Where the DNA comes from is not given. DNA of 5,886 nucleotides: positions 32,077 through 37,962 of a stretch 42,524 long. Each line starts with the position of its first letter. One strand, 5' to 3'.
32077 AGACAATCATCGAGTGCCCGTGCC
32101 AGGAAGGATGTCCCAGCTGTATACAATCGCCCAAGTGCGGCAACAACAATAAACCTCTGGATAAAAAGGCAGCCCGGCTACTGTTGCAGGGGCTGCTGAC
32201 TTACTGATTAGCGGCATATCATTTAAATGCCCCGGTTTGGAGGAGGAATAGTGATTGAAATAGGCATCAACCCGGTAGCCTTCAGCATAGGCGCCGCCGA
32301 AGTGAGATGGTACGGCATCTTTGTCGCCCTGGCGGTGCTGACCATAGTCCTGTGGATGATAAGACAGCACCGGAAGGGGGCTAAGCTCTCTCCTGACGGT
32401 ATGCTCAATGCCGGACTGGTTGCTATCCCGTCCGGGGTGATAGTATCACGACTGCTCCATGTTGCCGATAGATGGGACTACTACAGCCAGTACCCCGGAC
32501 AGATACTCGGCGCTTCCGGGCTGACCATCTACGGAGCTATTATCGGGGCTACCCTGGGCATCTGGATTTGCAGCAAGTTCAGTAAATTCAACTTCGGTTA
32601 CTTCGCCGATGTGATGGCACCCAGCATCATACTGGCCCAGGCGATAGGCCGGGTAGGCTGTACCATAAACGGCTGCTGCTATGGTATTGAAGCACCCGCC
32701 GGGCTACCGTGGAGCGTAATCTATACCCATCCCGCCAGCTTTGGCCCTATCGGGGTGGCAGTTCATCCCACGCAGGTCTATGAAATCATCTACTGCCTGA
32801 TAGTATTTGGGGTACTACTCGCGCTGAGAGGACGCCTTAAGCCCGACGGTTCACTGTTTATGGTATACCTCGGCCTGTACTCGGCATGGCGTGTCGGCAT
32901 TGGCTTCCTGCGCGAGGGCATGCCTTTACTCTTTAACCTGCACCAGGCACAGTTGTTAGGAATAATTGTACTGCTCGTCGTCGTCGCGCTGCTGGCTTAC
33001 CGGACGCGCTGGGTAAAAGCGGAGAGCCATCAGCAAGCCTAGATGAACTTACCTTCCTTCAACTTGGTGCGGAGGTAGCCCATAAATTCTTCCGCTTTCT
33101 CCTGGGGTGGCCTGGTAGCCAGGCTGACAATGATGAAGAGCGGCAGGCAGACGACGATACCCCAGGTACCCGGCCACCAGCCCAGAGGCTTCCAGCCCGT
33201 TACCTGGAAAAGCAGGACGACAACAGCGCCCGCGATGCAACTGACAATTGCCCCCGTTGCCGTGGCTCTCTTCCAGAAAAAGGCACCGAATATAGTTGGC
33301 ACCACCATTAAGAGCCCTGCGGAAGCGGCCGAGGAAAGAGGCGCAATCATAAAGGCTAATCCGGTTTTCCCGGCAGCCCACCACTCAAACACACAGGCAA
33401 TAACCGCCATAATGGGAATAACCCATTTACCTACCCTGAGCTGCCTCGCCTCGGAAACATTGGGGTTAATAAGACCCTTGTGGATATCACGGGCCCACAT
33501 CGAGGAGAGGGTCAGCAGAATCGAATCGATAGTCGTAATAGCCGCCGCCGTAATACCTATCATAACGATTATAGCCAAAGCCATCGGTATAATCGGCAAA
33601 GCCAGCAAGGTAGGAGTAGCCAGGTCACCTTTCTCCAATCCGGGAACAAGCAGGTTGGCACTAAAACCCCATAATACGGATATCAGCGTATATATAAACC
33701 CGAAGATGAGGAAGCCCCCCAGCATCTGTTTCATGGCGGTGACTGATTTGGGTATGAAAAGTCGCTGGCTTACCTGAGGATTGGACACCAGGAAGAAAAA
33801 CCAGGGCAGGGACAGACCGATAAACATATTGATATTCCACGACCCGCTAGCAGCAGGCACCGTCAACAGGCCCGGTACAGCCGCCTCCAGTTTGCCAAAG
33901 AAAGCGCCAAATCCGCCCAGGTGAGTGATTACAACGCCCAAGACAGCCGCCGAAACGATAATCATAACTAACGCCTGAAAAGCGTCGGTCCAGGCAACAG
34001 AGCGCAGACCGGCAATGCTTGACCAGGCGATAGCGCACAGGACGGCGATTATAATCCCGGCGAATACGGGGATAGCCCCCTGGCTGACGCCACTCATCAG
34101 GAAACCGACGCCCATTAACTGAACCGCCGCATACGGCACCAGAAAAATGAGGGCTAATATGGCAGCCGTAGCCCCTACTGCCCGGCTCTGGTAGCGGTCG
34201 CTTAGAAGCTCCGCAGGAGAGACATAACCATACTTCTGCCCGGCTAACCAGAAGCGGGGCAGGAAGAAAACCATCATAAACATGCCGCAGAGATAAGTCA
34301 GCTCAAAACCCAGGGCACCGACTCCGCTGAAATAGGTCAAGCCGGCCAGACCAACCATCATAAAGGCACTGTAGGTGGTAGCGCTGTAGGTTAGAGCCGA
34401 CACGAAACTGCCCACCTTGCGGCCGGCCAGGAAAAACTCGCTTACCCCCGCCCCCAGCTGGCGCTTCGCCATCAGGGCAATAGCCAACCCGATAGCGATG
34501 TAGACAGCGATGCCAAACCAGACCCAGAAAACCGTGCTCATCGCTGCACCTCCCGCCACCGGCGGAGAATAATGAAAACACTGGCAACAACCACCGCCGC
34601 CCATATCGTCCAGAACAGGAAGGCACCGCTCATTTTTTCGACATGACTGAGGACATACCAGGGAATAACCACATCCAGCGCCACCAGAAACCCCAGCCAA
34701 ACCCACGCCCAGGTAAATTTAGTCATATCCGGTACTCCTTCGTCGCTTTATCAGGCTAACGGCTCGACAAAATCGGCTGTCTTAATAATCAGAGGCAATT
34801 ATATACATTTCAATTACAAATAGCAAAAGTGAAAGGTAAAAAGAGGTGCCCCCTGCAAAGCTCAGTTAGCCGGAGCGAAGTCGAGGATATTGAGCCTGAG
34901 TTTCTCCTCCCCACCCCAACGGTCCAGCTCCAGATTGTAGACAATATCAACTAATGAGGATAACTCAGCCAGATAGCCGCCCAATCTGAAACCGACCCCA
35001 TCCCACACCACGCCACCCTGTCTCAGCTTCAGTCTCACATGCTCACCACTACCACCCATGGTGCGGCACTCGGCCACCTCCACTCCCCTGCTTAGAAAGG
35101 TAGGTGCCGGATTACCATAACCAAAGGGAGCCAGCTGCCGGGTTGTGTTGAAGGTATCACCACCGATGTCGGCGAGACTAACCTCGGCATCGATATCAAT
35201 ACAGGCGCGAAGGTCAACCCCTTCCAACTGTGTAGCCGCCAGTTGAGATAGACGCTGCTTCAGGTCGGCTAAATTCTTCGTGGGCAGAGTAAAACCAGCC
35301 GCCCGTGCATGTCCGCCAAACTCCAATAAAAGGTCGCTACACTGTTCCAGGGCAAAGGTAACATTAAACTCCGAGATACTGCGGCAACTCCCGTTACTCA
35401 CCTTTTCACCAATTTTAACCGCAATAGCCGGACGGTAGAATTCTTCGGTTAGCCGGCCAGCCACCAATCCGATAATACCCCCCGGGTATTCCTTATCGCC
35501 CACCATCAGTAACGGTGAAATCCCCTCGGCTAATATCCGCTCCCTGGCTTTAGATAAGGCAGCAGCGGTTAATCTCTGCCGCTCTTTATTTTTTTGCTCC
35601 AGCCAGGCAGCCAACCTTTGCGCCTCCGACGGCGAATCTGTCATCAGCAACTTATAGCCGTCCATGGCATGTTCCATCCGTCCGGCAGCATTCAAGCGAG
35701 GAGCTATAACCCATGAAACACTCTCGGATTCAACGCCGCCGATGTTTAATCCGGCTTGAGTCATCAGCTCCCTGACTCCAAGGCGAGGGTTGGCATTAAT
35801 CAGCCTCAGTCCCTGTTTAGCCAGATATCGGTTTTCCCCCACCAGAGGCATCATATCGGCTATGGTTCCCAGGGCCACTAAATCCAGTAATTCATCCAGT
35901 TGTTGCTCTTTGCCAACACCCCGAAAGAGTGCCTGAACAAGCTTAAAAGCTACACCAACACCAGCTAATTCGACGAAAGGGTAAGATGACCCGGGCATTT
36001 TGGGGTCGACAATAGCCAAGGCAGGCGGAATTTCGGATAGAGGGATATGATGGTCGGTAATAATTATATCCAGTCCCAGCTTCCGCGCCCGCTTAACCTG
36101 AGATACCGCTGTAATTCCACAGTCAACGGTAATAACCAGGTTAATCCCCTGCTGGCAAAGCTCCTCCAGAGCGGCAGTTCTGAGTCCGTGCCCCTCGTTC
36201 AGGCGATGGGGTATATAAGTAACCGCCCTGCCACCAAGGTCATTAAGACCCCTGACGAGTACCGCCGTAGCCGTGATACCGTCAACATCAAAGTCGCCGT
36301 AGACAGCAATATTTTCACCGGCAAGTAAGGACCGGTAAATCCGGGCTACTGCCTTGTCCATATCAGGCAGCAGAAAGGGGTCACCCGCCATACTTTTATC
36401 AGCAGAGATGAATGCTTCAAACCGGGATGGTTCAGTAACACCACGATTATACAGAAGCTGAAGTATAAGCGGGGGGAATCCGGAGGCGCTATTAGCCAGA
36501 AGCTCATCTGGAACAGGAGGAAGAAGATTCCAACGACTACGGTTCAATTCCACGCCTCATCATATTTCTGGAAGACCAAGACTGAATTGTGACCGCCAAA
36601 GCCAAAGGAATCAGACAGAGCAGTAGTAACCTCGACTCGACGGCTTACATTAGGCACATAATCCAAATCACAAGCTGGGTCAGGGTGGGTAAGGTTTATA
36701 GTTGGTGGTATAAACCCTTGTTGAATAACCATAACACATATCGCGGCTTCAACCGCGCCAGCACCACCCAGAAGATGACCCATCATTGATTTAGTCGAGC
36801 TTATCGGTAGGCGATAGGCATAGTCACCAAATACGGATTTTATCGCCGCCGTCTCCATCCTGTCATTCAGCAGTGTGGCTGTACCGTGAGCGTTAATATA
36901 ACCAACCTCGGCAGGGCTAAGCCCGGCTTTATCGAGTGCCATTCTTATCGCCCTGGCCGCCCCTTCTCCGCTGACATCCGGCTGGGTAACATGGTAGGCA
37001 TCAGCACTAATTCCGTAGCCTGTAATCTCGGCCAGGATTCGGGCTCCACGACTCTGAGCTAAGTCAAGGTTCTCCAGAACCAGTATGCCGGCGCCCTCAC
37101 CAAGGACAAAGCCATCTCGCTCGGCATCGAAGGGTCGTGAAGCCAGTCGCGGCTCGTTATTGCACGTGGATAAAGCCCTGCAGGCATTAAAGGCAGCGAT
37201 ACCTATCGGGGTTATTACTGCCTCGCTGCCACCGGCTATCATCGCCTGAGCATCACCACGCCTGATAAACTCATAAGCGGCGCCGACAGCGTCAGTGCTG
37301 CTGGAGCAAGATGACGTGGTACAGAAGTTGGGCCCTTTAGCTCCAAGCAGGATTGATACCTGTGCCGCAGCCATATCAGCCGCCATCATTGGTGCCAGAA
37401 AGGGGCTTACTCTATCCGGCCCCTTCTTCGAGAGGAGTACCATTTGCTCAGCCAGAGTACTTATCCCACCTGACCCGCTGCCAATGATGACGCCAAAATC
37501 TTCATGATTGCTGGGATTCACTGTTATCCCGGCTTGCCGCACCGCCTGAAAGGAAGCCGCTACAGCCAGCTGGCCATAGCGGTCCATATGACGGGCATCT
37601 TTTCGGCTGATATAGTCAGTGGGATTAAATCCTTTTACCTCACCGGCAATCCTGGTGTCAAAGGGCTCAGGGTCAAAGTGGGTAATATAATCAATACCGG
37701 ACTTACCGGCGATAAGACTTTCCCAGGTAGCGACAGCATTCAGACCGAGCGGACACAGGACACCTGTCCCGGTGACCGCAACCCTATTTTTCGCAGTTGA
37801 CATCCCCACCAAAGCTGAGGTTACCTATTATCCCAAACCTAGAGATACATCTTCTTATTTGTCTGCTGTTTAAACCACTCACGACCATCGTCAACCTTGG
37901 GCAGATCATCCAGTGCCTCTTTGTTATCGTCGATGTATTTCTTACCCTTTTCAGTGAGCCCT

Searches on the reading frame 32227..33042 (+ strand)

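Call 26: search_protein_families(library=pfam, proteins=[window:32227-33042:+], max_evalue=0.00001)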
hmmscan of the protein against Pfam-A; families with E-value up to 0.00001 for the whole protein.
window:32227-33042:+ (271 aa): 1 family
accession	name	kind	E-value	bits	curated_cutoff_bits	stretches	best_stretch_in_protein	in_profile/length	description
PF01790.23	LGT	-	4e-52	177.4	24.9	1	16-258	1-240/240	Prolipoprotein diacylglyceryl transferase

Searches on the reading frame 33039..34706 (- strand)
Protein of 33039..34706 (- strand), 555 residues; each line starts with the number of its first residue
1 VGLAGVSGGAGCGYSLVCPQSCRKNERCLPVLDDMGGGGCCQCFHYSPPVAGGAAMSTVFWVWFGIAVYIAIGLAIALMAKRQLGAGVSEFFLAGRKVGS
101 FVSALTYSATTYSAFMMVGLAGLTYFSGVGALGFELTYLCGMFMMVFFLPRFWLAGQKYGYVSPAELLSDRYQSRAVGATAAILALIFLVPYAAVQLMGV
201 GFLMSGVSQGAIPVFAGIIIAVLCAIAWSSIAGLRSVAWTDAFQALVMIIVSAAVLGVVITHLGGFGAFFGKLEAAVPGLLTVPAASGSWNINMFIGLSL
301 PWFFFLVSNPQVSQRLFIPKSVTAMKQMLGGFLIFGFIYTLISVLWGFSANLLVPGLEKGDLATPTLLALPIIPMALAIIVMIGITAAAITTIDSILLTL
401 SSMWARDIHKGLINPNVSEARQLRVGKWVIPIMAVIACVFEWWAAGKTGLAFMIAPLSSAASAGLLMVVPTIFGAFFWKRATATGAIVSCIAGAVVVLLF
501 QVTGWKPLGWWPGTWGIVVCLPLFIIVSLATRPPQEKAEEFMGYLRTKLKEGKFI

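Call 26: search_protein_families(library=pfam, proteins=[window:33039-34706:-], max_evalue=0.00001)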
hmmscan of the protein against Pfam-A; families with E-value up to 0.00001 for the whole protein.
window:33039-34706:- (555 aa): 1 family
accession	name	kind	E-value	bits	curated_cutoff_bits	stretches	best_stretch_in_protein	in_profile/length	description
PF00474.23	SSF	-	4.4e-39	134.9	22.8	1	91-493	1-406/406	Sodium:solute symporter family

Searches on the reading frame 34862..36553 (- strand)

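Call 26: search_protein_families(library=pfam, proteins=[window:34862-36553:-], max_evalue=0.00001)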
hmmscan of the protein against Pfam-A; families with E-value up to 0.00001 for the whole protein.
window:34862-36553:- (563 aa): 3 families
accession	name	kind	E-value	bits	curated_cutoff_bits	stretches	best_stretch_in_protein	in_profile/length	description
PF01368.27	DHH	-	1.3e-26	93.8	28.1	1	81-230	1-125/125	DHH family, N-terminal domain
PF17768.7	RecJ_OB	-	5.1e-26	91.3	27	1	454-558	1-107/107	RecJ OB domain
PF02272.25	DHHA1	-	6.6e-10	39.8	25.9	1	353-439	10-100/102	DHHA1 domain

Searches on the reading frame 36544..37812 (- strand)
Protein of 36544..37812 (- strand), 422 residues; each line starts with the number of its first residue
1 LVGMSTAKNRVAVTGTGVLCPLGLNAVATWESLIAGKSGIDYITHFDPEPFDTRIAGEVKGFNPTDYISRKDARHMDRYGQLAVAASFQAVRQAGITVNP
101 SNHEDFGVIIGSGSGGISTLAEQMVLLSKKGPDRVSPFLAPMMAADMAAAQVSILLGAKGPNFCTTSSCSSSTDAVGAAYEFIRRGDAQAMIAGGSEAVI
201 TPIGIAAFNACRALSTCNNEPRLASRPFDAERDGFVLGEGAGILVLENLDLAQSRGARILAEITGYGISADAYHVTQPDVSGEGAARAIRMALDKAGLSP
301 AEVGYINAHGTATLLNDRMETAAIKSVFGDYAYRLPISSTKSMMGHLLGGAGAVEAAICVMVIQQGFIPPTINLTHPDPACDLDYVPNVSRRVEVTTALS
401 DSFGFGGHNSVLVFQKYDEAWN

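Call 90: search_protein_families(library=pfam, proteins=[window:36544-37812:-], max_evalue=0.00001)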
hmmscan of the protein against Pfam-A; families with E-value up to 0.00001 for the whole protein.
window:36544-37812:- (422 aa): 2 families
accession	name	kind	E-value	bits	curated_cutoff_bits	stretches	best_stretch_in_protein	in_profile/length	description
PF00109.32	ketoacyl-synt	-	1.2e-56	192.6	20.8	1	9-250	2-250/252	Beta-ketoacyl synthase, N-terminal domain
PF02801.28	Ketoacyl-synt_C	-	7.2e-40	136.1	20.8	1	260-374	1-118/119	Beta-ketoacyl synthase, C-terminal domain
